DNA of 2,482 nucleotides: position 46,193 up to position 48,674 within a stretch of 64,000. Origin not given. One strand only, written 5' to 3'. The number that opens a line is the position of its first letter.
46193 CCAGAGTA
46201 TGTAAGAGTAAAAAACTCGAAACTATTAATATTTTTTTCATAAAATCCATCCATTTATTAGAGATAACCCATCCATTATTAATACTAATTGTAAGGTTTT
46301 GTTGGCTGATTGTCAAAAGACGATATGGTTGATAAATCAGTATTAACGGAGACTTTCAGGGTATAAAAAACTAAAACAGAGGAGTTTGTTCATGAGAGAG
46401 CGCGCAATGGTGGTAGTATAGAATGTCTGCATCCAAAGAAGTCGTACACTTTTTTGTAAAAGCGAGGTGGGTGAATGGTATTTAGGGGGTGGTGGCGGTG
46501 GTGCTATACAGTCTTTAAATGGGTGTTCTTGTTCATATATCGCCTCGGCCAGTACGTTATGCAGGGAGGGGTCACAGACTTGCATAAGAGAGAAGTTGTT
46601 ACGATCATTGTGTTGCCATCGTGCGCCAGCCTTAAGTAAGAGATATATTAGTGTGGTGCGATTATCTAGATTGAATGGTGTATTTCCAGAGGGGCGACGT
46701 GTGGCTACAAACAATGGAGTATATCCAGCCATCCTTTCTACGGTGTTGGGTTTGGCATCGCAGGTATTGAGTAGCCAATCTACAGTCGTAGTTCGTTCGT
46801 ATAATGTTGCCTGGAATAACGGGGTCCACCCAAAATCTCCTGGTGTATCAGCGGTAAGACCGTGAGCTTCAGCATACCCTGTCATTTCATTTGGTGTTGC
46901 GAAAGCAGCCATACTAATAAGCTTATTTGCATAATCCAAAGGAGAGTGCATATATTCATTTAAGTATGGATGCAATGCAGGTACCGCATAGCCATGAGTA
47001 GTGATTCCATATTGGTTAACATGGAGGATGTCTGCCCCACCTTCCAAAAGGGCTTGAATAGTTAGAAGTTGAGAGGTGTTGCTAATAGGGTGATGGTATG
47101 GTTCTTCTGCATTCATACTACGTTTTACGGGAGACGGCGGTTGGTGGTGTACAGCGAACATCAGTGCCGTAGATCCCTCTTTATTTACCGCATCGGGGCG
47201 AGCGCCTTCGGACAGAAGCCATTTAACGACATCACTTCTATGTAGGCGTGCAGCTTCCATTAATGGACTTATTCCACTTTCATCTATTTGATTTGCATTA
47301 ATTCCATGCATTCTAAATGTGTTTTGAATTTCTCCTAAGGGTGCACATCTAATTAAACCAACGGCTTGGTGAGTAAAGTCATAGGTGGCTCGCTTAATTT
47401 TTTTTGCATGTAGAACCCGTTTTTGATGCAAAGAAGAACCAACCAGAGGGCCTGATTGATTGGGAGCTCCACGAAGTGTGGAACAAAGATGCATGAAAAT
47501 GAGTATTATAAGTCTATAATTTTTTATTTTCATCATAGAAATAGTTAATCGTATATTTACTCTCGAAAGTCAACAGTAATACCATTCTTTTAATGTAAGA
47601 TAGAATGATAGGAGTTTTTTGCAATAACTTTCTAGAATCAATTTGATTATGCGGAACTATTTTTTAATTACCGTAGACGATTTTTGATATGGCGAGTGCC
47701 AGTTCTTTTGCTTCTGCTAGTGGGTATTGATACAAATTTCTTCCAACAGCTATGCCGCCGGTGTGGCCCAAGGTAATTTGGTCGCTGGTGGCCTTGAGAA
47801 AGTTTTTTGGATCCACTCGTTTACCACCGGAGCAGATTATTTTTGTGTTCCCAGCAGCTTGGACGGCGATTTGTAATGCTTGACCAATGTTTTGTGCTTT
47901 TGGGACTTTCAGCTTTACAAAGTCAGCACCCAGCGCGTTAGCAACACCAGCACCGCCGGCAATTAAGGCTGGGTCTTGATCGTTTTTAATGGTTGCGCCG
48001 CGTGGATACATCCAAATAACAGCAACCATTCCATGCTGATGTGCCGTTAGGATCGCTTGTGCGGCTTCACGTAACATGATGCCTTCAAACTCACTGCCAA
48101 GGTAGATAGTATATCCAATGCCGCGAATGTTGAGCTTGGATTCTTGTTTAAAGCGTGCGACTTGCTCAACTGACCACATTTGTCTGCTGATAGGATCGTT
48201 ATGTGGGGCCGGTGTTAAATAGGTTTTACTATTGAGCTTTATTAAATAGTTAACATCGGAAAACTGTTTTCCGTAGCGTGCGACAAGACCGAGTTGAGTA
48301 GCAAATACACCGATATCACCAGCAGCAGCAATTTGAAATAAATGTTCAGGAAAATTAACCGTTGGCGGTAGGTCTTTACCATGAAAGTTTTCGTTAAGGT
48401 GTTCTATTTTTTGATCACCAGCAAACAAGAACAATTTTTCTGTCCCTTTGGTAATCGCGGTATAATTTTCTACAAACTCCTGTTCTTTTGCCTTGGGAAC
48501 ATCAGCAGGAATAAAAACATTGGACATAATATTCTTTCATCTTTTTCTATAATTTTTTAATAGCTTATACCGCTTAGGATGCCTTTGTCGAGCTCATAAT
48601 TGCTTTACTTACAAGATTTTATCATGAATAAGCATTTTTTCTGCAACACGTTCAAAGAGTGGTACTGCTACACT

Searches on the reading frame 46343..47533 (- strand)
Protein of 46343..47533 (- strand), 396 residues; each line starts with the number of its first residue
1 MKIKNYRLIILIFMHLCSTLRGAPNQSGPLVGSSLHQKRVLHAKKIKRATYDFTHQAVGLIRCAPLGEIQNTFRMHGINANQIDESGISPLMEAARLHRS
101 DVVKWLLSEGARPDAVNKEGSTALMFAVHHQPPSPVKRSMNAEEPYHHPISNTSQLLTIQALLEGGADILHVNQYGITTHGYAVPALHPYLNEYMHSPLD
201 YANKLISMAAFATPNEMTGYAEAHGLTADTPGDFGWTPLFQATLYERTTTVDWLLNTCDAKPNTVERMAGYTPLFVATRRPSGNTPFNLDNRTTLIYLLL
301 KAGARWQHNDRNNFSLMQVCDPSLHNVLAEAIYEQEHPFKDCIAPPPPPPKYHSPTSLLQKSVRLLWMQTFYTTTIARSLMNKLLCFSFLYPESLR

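Call 44: search_protein_families(library=pfam, proteins=[window:46343-47533:-], max_evalue=0.00001)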
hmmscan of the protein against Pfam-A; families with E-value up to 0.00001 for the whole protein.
window:46343-47533:- (396 aa): 5 families
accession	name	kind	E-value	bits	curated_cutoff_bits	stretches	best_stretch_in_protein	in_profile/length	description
PF12796.13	Ank_2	-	5.4e-16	59.4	27.3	1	76-130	18-70/90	Ankyrin repeats (3 copies)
PF00023.36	Ank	-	6.6e-14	51.7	21.1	0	87-118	2-33/33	Ankyrin repeat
PF13606.12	Ank_3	-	3.4e-13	48.7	22.3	0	234-263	1-29/30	Ankyrin repeat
PF13637.12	Ank_4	-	1.8e-11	44.4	22.7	0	93-130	3-40/50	Ankyrin repeats (many copies)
PF13857.12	Ank_5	-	8.2e-06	26.5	27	0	76-124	4-53/56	Ankyrin repeats (many copies)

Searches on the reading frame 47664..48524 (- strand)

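Call 44: search_protein_families(library=pfam, proteins=[window:47664-48524:-], max_evalue=0.00001)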
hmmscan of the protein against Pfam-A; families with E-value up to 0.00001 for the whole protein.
window:47664-48524:- (286 aa): 1 family
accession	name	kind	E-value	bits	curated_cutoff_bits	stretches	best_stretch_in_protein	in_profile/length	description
PF01791.15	DeoC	-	9.6e-38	130.5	23.8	1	33-266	3-228/229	DeoC/LacD family aldolase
